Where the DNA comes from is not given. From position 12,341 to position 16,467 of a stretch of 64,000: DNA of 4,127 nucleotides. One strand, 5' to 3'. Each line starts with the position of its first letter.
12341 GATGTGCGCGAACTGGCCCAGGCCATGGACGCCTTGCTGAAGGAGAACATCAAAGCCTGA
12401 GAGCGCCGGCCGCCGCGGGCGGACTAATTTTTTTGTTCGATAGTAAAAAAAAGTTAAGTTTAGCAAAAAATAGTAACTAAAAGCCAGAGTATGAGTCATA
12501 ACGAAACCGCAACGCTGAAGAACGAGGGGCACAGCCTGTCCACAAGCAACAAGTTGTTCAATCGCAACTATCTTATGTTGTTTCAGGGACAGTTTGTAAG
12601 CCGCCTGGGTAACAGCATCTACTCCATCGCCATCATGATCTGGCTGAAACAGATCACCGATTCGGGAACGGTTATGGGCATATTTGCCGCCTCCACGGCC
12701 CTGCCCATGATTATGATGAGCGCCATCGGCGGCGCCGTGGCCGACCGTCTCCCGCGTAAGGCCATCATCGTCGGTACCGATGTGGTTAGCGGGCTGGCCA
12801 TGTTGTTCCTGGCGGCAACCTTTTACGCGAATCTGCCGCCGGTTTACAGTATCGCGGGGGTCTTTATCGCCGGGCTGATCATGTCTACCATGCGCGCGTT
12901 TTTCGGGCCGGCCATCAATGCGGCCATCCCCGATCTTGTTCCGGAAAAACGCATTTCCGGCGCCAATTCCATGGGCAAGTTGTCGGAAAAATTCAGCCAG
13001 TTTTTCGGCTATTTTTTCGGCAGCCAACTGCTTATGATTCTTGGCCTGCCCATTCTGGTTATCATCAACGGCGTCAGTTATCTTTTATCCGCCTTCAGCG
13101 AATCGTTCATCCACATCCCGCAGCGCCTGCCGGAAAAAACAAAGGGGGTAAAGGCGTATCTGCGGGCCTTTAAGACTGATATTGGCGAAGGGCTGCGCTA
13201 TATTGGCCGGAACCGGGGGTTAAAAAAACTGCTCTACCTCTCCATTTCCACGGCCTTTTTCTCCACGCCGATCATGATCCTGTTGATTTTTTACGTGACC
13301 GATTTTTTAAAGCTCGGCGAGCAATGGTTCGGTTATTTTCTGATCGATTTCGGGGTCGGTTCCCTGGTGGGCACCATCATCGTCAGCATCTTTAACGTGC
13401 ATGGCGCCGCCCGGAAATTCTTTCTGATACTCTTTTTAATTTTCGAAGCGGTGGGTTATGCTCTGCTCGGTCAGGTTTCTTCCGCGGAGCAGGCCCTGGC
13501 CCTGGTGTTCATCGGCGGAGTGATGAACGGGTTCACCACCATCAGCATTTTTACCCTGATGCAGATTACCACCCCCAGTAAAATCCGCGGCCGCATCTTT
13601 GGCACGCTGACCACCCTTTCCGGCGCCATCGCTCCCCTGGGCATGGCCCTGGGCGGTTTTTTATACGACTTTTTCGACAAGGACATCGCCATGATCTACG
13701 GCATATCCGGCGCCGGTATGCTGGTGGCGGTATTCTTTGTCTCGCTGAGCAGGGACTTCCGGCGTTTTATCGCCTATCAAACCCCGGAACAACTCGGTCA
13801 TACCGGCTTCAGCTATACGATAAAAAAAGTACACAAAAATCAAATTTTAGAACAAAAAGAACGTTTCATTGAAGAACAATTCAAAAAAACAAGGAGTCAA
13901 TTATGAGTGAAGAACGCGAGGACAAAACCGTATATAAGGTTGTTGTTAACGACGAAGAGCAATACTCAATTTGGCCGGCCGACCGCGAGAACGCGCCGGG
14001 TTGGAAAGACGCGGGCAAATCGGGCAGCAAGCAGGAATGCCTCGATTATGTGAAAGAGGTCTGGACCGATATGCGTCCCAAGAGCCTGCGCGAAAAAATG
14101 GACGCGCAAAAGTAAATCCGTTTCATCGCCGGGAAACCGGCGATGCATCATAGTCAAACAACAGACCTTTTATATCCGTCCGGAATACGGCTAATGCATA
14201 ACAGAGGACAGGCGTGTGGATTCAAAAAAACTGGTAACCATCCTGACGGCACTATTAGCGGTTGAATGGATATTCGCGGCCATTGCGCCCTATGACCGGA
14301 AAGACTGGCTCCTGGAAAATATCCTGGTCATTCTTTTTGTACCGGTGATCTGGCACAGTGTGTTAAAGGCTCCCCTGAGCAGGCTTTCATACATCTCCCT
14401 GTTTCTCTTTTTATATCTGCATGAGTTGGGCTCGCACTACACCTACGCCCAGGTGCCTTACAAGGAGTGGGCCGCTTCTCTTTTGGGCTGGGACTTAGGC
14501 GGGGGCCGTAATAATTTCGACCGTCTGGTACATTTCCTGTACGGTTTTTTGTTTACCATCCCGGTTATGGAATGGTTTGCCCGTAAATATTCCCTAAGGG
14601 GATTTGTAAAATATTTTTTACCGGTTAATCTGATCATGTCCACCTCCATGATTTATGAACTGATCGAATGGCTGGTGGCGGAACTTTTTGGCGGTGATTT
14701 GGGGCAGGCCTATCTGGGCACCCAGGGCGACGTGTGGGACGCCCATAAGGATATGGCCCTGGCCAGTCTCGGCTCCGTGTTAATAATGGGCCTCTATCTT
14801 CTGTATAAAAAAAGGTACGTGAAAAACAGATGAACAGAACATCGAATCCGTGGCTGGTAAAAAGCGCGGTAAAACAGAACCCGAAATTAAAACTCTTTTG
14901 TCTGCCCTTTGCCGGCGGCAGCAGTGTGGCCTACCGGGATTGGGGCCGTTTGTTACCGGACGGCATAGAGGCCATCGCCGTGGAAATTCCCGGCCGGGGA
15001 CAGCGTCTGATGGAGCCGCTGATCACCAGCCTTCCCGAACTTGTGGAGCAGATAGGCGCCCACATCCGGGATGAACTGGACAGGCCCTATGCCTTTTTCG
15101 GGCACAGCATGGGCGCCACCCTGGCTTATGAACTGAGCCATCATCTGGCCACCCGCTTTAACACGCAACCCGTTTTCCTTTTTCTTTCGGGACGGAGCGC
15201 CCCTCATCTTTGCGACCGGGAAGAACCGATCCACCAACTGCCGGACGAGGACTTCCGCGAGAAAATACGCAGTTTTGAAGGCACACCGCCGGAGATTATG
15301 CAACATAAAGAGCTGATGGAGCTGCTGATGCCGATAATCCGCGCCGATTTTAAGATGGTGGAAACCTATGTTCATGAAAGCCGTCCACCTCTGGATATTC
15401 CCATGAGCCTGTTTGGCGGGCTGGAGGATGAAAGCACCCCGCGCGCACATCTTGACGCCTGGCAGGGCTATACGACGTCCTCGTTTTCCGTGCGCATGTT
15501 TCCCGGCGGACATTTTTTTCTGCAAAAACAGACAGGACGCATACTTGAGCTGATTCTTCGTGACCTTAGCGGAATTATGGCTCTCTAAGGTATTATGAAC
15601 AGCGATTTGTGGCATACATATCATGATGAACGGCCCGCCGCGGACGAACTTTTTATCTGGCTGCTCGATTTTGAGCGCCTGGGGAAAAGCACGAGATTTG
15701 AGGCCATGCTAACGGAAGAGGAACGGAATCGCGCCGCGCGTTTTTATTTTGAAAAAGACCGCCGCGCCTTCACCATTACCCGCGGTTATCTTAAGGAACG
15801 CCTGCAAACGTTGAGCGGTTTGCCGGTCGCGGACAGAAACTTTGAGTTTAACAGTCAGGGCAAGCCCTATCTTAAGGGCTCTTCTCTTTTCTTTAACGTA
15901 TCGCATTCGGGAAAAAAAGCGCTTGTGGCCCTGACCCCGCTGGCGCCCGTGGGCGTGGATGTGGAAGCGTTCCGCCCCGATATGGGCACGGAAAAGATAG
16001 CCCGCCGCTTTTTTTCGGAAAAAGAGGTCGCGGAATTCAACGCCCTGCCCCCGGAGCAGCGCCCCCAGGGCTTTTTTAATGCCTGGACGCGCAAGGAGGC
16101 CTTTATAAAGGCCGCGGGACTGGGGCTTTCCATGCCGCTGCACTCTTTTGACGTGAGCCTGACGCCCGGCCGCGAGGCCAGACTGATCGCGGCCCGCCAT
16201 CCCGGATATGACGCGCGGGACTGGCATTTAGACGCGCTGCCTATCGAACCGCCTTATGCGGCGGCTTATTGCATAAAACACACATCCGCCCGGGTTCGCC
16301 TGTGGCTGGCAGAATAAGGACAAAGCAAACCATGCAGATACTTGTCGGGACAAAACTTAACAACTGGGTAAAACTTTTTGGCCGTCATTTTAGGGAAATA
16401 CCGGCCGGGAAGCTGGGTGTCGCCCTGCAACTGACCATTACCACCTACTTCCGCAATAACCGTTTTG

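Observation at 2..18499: NRPS ending Tyr-Tyr-TE followed in the same operon by two tandem PAPS-type sulfotransferases: candidate doubly O-sulfated non-ribosomal peptide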

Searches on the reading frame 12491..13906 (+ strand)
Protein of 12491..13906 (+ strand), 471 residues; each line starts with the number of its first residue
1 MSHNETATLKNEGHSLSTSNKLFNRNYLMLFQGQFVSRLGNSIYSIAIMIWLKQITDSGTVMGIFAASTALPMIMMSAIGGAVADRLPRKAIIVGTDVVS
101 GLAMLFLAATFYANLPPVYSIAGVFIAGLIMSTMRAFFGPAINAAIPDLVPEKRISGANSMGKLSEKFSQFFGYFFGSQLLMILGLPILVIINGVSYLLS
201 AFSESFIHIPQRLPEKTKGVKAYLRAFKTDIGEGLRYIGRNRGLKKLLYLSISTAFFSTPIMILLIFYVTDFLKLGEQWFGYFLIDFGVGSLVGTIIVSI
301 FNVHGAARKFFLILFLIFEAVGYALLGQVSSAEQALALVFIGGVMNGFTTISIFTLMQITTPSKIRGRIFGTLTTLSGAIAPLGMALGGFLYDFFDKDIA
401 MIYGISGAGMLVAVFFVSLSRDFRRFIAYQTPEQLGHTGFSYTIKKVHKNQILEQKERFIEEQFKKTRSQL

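Call 4: search_protein_families(library=pfam, proteins=[window:12491-13906:+])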
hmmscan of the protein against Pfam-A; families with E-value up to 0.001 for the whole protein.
window:12491-13906:+ (471 aa): 2 families
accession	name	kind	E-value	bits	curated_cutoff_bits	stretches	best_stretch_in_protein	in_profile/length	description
PF07690.21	MFS_1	-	9.5e-26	91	33.4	2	32-297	3-254/347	Major Facilitator Superfamily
PF05977.19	MFS_3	-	1.1e-22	80.7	27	1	26-417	11-390/524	Transmembrane secretion effector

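Call 60: search_protein_families(library=ncbifam, proteins=[window:12491-13906:+], max_evalue=0.001)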
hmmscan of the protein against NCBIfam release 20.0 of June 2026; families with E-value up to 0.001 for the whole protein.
window:12491-13906:+ (471 aa): 11 families
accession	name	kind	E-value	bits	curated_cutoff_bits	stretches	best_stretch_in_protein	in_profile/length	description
TIGR00900.1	2A0121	subfamily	1.4e-58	199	319.6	1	27-393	1-361/364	H+ Antiporter protein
NF007792.0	PRK10489.1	equivalog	4.9e-22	78.5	324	1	24-431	16-410/419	enterobactin transporter EntS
NF012178.0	tet_MFS_V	exception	5.7e-21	75.1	640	1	24-405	7-385/409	tetracycline efflux MFS transporter Tet(V)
NF000246.1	macrolide_MefC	exception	6.1e-21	74.9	870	1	20-415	3-391/407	macrolide efflux MFS transporter Mef(C)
NF000245.1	macrolide_MefA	exception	2.9e-19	69.4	675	1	24-412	8-386/405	macrolide efflux MFS transporter Mef(A)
NF052575.1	MFS_efflux_Tap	equivalog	7.1e-17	61.5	625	1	27-394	7-370/401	multidrug efflux MFS transporter Tap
NF006386.0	PRK08633.1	equivalog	9.5e-16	56.7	1221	1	26-415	10-404/1147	acyl-[ACP]--phospholipid O-acyltransferase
NF000051.1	macrolide_MefB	exception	1.2e-14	54.1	800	1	22-413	6-388/409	macrolide efflux MFS transporter Mef(B)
NF000154.1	macrolide_MefEN2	exception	1.5e-11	44.3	800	1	32-410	13-381/401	macrolide efflux MFS transporter Mef(En2)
NF005291.0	PRK06814.1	equivalog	1.4e-08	33.2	1349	1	22-336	8-320/1140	acyl-[ACP]--phospholipid O-acyltransferase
TIGR00880.1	2_A_01_02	superfamily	1.1e-06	28.8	131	1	63-206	1-136/141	multidrug resistance protein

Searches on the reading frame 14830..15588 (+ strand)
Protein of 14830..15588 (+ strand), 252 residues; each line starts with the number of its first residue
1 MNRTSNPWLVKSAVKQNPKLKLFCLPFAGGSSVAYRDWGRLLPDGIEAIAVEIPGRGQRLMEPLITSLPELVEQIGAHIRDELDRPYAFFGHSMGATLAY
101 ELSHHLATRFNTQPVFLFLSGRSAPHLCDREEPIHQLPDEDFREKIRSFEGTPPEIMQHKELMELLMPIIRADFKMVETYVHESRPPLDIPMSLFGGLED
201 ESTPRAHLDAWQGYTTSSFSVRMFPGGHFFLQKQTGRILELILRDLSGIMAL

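Call 4: search_protein_families(library=pfam, proteins=[window:14830-15588:+])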
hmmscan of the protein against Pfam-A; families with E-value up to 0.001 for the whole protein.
window:14830-15588:+ (252 aa): 3 families
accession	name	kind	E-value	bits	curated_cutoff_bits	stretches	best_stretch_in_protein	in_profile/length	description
PF00975.26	Thioesterase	-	1.8e-49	169.4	26.4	1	21-244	2-224/226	Thioesterase domain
PF12697.13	Abhydrolase_6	-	1.7e-07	32.6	26.3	1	30-232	9-208/217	Alpha/beta hydrolase family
PF00561.26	Abhydrolase_1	-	0.00076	19.7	25.8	0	181-230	191-240/245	alpha/beta hydrolase fold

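Call 60: search_protein_families(library=ncbifam, proteins=[window:14830-15588:+], max_evalue=0.001)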
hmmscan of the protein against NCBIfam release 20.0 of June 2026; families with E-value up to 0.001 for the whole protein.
window:14830-15588:+ (252 aa): 4 families
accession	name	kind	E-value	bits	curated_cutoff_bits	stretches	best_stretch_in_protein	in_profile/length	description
TIGR03056.1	bchO_mg_che_rel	equivalog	5.8e-06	25.5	172.55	1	7-106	17-116/278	alpha/beta fold hydrolase BchO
NF040607.1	mycolic_Pks13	equivalog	0.00027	18.5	2100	1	19-108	1423-1503/1680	polyketide synthase Pks13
NF051488.1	bifunc_PcaDC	exception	0.00054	19.2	390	0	40-112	33-105/375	bifunctional 3-oxoadipate enol-lactonase/4-carboxymuconolactone decarboxylase PcaDC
TIGR03695.1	menH_SHCHC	equivalog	0.00071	19.1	208.55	1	30-110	13-96/252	2-succinyl-6-hydroxy-2,4-cyclohexadiene-1-carboxylate synthase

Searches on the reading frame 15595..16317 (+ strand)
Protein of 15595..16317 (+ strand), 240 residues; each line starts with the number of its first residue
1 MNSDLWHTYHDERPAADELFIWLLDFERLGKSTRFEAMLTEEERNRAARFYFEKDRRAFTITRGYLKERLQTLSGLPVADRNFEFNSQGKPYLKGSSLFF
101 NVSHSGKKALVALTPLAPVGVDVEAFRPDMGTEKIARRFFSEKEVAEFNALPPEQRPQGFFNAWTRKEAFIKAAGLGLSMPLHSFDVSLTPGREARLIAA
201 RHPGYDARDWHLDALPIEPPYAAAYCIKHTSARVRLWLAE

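Call 4: search_protein_families(library=pfam, proteins=[window:15595-16317:+])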
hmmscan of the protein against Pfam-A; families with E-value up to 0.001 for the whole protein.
window:15595-16317:+ (240 aa): 2 families
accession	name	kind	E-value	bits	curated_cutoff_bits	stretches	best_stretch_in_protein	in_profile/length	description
PF01648.25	ACPS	-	1.1e-20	74.2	25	1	118-226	1-111/111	4'-phosphopantetheinyl transferase superfamily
PF22624.1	AASDHPPT_N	-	7.3e-11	42.6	27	1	37-112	15-96/100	4'-phosphopantetheinyl transferase, N-terminal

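Call 60: search_protein_families(library=ncbifam, proteins=[window:15595-16317:+], max_evalue=0.001)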
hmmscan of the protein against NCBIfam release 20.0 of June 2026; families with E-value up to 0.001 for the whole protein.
window:15595-16317:+ (240 aa): 4 families
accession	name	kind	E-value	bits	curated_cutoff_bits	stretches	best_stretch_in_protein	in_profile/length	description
NF042922.1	4PPT_HetI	equivalog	1.9e-40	138.6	370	1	15-237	15-234/235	4'-phosphopantetheinyl transferase HetI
NF007676.0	PRK10351.1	equivalog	3.7e-19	69.1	174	1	72-175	44-144/195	4'-phosphopantetheinyl transferase AcpT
NF047349.1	4PPT_AusB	equivalog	2e-14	53.5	225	1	43-188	25-162/205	aureusimine biosynthesis 4'-phosphopantetheinyl transferase AusB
TIGR00556.1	pantethn_trn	domain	1.8e-11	44.2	45.35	1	118-181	4-72/128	phosphopantetheine--protein transferase domain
